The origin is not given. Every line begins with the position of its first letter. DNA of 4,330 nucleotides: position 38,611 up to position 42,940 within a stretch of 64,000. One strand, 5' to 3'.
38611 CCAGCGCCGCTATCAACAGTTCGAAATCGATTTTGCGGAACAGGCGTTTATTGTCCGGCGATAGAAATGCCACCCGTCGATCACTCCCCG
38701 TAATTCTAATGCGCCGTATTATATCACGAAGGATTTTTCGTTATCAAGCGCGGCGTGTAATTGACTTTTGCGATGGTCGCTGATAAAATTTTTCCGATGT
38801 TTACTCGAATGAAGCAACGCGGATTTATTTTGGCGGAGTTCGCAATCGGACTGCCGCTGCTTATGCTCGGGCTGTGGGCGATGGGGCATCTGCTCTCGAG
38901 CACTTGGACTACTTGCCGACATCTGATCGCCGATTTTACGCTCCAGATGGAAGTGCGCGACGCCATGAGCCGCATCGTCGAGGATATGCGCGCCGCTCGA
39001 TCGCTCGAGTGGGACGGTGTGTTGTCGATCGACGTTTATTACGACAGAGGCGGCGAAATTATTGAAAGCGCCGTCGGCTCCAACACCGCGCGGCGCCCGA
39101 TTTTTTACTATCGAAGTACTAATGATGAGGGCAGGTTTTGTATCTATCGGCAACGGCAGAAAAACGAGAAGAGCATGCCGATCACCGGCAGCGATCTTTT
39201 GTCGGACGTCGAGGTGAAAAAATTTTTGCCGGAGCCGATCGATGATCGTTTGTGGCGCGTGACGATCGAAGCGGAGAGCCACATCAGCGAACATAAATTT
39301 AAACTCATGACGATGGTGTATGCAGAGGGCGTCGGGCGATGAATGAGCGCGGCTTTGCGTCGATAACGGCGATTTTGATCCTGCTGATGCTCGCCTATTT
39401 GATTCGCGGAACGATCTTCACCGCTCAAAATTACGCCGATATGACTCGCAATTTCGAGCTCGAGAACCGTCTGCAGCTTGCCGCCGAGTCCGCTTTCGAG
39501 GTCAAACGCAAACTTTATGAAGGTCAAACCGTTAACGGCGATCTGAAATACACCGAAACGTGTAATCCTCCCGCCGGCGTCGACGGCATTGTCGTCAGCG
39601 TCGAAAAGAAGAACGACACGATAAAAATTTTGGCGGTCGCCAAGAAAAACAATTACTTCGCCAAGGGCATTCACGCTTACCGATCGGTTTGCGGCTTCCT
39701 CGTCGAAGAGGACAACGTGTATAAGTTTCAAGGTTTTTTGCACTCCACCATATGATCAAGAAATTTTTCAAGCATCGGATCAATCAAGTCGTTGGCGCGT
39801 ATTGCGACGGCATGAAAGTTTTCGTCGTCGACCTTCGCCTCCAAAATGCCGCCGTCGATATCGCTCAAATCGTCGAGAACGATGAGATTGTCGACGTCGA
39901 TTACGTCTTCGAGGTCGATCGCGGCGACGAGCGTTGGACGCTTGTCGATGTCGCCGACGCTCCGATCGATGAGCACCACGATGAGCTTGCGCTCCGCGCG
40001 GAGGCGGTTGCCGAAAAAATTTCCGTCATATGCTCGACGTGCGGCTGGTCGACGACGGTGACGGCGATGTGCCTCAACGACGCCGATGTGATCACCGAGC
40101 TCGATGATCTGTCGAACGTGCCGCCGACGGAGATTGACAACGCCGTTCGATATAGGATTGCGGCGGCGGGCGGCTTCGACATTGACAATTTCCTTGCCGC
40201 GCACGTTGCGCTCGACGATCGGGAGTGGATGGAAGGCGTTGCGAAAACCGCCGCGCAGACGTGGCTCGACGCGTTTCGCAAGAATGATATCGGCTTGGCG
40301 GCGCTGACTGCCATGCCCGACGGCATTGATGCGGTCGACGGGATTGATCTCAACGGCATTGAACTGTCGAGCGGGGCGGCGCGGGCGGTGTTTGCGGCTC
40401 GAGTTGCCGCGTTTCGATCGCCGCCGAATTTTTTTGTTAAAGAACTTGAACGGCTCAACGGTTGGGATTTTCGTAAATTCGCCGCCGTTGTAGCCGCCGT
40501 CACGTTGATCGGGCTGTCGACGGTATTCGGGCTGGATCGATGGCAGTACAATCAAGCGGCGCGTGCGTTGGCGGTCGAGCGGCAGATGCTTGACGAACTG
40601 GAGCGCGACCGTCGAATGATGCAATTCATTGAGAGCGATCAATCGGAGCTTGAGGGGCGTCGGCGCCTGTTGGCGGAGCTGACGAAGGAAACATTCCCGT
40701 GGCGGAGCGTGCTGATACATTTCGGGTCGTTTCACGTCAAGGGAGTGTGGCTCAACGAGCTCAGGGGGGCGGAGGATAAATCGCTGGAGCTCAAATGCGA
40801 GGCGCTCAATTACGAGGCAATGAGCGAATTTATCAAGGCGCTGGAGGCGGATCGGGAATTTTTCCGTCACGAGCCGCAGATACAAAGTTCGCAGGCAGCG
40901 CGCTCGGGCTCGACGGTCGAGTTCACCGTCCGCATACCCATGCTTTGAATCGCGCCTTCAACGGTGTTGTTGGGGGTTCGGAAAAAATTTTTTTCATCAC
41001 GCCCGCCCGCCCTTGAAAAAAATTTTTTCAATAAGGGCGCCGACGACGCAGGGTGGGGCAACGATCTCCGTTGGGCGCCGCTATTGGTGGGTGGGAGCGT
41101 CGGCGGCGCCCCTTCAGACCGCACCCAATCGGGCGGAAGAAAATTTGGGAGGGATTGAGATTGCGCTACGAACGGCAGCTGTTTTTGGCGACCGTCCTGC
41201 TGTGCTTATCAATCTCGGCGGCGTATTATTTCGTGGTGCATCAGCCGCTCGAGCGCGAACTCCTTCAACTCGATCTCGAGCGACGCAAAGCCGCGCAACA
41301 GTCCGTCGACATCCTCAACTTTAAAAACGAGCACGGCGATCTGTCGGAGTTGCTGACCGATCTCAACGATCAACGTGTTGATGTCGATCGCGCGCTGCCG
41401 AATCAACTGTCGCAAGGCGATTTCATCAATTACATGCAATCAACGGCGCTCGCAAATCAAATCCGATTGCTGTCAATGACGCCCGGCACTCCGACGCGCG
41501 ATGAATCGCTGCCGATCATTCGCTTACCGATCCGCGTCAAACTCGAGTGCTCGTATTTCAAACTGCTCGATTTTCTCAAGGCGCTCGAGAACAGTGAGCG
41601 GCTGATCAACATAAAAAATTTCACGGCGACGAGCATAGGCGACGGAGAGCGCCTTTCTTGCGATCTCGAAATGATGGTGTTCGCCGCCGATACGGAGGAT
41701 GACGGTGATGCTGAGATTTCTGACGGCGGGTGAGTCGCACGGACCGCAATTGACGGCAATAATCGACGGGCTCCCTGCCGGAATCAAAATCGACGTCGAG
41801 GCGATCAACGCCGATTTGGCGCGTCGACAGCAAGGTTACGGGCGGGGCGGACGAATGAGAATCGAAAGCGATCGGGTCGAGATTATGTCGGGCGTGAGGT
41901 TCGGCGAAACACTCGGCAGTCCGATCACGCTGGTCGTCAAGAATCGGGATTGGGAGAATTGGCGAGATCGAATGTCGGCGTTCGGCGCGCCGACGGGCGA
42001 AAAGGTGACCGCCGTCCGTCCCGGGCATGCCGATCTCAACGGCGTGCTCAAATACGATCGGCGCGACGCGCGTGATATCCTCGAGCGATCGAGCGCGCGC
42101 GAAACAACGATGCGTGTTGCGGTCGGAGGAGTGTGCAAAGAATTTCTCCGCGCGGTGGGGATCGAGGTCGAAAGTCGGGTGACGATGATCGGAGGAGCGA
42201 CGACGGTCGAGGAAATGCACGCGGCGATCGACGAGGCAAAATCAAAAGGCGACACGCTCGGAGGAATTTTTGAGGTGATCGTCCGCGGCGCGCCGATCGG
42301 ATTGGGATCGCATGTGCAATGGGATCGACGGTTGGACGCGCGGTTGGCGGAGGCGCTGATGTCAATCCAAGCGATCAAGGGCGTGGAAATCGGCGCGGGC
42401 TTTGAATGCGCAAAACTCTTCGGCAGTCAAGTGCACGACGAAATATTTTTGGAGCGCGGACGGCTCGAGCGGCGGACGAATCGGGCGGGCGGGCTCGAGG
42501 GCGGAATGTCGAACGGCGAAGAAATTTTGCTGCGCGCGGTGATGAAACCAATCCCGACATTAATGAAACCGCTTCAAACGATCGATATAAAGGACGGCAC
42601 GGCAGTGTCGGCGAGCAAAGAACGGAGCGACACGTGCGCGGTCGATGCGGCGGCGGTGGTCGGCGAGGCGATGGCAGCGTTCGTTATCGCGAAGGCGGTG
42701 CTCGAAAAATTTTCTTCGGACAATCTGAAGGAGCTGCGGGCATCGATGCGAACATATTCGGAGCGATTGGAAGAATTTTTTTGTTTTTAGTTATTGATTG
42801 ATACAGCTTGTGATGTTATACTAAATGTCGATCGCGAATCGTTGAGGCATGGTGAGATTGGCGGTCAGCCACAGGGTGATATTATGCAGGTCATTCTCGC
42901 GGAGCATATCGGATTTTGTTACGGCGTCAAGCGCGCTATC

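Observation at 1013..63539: Hyper-abundant 12-bp palindrome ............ scattered through coding sequence in all three reading phases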

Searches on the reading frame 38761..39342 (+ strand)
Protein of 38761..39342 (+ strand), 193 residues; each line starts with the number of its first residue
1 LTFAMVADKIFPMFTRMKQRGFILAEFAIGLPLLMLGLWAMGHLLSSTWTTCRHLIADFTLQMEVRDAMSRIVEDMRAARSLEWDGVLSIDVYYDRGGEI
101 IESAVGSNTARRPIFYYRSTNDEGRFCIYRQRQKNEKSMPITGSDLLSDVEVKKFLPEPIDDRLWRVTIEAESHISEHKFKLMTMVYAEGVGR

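Call 32: search_protein_families(library=pfam, proteins=[window:38761-39342:+], max_evalue=0.001)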
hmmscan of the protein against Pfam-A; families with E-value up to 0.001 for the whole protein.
window:38761-39342:+ (193 aa): 0 families

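Call 66: find_homologous_proteins(query=window:38809-39339:+, max_evalue=0.001)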
Query seq(177 aa) (177 aa): 7 proteins with E <= 0.001 among 40 candidates.
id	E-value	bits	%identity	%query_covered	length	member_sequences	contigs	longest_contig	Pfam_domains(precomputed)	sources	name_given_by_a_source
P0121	5.5e-114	396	100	100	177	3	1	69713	-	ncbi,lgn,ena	-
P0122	1.1e-76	274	78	92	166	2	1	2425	-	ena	-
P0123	6.4e-62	226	65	96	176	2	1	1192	-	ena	-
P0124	1.2e-60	222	60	100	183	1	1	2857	-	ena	-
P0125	8.4e-56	206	58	100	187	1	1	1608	-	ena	-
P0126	1.3e-53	199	55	100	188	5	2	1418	-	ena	-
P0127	2.5e-48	182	55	99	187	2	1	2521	-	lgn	-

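Call 73: predict_structure(alignment_id=A2)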
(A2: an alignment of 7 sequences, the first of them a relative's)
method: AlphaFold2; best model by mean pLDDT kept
length: 177 residues; sequences in the alignment: 7
mean_pLDDT: 79.0   pTM: 0.69
mean pLDDT of the five models: 79.0, 78.3, 76.2, 75.9, 73.7
residues with pLDDT >= 90: 46; 70-90: 92; 50-70: 26; < 50: 13
segments of 3 or more residues with pLDDT < 50: 87-94, 175-177
pLDDT, mean of each block of 10 residues (from residue 1): 54 73 78 84 90 91 84 76 50 65 87 83 79 88 89 93 93 58
secondary structure, 60 per line:
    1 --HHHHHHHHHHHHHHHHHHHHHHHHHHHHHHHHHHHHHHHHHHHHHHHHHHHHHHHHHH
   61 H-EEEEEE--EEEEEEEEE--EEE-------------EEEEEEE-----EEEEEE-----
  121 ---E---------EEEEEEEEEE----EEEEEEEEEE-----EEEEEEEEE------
elements in order: H3-61 E63-68 E71-79 E82-84 E98-104 E110-115 E134-143 E148-157 E163-171

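Call 76: fold_search(model_id=the predicted structure, library=pdb)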
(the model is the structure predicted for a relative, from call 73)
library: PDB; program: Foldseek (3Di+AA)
matches with E <= 10: 1099; with E <= 0.001: 0
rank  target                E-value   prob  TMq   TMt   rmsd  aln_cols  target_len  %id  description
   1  4k15_B                7.3e-02  0.23  0.19  0.23  15.3       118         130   10  2.75 Angstrom Crystal Structure of Hypothetical Protein lmo2686 from Listeria monocytogenes EGD-e (released 2013-04-17)
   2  4k15_A                9.6e-02  0.18  0.19  0.22  15.2       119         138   10  2.75 Angstrom Crystal Structure of Hypothetical Protein lmo2686 from Listeria monocytogenes EGD-e (released 2013-04-17)
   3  2ia7                  2.0e-01  0.96  0.20  0.31   2.0        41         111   17  Crystal structure of putative tail lysozyme (NP_952040.1) from GEOBACTER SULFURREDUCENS at 1.44 A resolution (released 2006-09-19)
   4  2o3o_F                2.1e-01  0.12  0.16  0.12  16.2       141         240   10  Crystal Structure of the sensor histidine kinase regulator YycI from Bacillus subtitlis (released 2007-04-10)
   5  4gfv_B                2.5e-01  0.77  0.16  0.10   2.8        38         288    8  PTPN18 in complex with HER2-pY1196 phosphor-peptides (released 2013-10-23)
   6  3a5k                  2.5e-01  0.66  0.17  0.11   3.1        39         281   10  Crystal structure of protein-tyrosine phosphatase 1B (released 2010-08-11)
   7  2b4s_C                2.6e-01  0.60  0.17  0.11   3.2        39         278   10  Crystal structure of a complex between PTP1B and the insulin receptor tyrosine kinase (released 2005-11-15)
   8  5ka2                  2.6e-01  0.57  0.16  0.11   3.2        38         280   10  Protein Tyrosine Phosphatase 1B YAYA (Y152A, Y153A) mutant, open state (released 2017-03-08)
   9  1lqf_A                2.6e-01  0.11  0.19  0.12  20.0       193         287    9  Structure of PTP1b in Complex with a Peptidic Bisphosphonate Inhibitor (released 2002-07-24)
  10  1yby_B                2.6e-01  0.08  0.12  0.12  13.4       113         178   12  Conserved hypothetical protein Cth-95 from Clostridium thermocellum (released 2005-02-01)
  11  6iwd_A                2.8e-01  0.63  0.17  0.11   3.2        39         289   10  The PTP domain of human PTPN14 in a complex with the CR3 domain of HPV18 E7 (released 2019-07-31)
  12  7fqu                  2.8e-01  0.63  0.17  0.11   3.2        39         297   10  PanDDA analysis group deposition -- Crystal structure of PTP1B in complex with FMSOA000470b (released 2022-11-23)
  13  1nwe                  2.9e-01  0.82  0.19  0.12   2.2        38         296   13  Ptp1B R47C Modified at C47 with N-[4-(2-{2-[3-(2-Bromo-acetylamino)-propionylamino]-3-hydroxy-propionylamino}-ethyl)-phe (released 2003-05-06)
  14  5ka3                  2.9e-01  0.54  0.16  0.10   3.2        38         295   10  Protein Tyrosine Phosphatase 1B YAYA (Y152A, Y153A) mutant in complex with TCS401, closed state (released 2017-03-08)
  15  8eyb_B                2.9e-01  0.30  0.19  0.12  13.4       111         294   11  Crystal structure of PTP1B D181A/Q262A/C215A phosphatase domain with JAK2 activation loop phosphopeptide (released 2023-07-05)
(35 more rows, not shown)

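Call 81: find_encoding_contigs(protein=P0121, flank=10000, max_places=4)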
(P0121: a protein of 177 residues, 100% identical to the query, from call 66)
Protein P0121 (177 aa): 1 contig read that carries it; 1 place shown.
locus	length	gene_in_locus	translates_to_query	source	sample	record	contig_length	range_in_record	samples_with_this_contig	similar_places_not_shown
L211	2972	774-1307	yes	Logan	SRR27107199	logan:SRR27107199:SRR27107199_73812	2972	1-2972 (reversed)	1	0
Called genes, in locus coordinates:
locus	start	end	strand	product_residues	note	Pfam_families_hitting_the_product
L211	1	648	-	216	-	?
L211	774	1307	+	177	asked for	-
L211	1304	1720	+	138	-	-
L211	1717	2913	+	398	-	PF05137:PilN (weak)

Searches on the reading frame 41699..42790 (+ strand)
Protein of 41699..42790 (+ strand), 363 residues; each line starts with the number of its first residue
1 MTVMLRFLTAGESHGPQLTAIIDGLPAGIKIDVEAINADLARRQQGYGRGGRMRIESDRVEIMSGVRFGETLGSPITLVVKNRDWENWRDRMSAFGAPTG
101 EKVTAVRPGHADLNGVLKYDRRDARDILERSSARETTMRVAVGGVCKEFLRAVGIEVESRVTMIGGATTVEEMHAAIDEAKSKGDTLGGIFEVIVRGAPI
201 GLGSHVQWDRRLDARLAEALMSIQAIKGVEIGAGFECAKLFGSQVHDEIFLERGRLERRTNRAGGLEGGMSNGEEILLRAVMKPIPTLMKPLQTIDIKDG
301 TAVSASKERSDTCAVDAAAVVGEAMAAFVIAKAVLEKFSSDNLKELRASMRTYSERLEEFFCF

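Call 32: search_protein_families(library=pfam, proteins=[window:41699-42790:+], max_evalue=0.001)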
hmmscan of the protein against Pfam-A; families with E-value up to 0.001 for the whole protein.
window:41699-42790:+ (363 aa): 1 family
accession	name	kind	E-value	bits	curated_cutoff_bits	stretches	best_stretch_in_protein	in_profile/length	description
PF01264.26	Chorismate_synt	-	1.8e-116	388.9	27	1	5-335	1-327/327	Chorismate synthase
